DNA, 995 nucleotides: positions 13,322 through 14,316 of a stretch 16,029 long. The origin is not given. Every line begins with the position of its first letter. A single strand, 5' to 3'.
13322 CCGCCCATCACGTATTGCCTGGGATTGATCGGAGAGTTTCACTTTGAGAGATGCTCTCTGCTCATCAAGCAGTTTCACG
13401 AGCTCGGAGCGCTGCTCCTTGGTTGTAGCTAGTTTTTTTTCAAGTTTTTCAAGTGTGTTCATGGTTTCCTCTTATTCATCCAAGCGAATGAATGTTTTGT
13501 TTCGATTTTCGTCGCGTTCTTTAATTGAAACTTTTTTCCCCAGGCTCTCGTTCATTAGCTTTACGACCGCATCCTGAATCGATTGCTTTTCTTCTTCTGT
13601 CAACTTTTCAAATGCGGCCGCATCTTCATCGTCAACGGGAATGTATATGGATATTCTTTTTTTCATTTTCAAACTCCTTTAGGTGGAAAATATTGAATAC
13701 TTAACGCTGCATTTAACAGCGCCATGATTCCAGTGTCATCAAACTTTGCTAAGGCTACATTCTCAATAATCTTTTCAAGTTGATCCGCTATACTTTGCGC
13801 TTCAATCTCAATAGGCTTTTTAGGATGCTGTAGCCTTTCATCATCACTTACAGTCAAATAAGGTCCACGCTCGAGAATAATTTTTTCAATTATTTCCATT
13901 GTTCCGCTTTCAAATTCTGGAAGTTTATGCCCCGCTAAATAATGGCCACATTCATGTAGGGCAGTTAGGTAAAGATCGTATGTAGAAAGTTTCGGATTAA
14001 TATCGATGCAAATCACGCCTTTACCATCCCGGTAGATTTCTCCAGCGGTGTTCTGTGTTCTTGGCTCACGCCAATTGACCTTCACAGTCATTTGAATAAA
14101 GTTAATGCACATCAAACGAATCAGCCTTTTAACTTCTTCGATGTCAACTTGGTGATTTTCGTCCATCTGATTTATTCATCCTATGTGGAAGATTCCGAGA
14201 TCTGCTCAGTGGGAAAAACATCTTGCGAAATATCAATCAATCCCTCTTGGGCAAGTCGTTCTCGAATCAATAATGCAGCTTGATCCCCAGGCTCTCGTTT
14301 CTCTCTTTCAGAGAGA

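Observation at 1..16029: Capsid-less, terminase-less replicon whose only virion gene is a tape measure: candidate new type of phage satellite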

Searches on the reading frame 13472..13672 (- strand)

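Call 8: search_protein_families(library=pfam, max_evalue=0.01, proteins=[window:13472-13672:-])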
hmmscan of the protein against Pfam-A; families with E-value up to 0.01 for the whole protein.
window:13472-13672:- (66 aa): 1 family
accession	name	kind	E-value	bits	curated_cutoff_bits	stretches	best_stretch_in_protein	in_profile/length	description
PF06297.19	PET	-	0.0045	17.4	25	1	4-46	56-98/102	PET Domain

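Call 10: search_protein_families(library=phrogs, max_evalue=0.01, proteins=[window:13472-13672:-])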
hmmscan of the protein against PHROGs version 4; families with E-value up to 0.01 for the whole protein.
window:13472-13672:- (66 aa): 1 family
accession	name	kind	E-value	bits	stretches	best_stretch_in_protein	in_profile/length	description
phrog_26314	-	unknown function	0.0025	18.7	1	15-44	15-44/59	-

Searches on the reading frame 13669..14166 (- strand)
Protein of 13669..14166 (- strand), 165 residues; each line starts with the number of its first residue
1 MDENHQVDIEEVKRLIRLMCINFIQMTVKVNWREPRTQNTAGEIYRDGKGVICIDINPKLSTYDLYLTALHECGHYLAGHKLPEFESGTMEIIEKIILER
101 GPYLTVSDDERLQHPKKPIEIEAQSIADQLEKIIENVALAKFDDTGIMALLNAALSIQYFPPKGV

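Call 8: search_protein_families(library=pfam, max_evalue=0.01, proteins=[window:13669-14166:-])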
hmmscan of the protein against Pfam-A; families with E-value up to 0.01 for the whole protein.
window:13669-14166:- (165 aa): 1 family
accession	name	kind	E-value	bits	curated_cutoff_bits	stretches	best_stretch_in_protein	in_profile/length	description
PF10263.15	SprT-like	-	0.00091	19.5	25.6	1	25-78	18-74/108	SprT-like family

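Call 10: search_protein_families(library=phrogs, max_evalue=0.01, proteins=[window:13669-14166:-])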
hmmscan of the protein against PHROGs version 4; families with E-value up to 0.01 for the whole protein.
window:13669-14166:- (165 aa): 2 families
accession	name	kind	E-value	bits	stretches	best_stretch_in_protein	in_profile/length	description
phrog_87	-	other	0.0016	19.2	1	25-81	49-101/227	metallo-protease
phrog_1914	-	unknown function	0.0035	18.1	1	36-130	65-140/222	-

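Call 39: search_protein_families(library=ncbifam, max_evalue=0.01, proteins=[window:13669-14166:-])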
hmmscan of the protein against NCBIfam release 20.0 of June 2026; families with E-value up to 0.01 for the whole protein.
window:13669-14166:- (165 aa): 0 families

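Call 66: search_protein_families(library=padloc, max_evalue=0.001, proteins=[window:13669-14166:-])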
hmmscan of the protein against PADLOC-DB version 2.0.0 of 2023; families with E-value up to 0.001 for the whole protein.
window:13669-14166:- (165 aa): 0 families
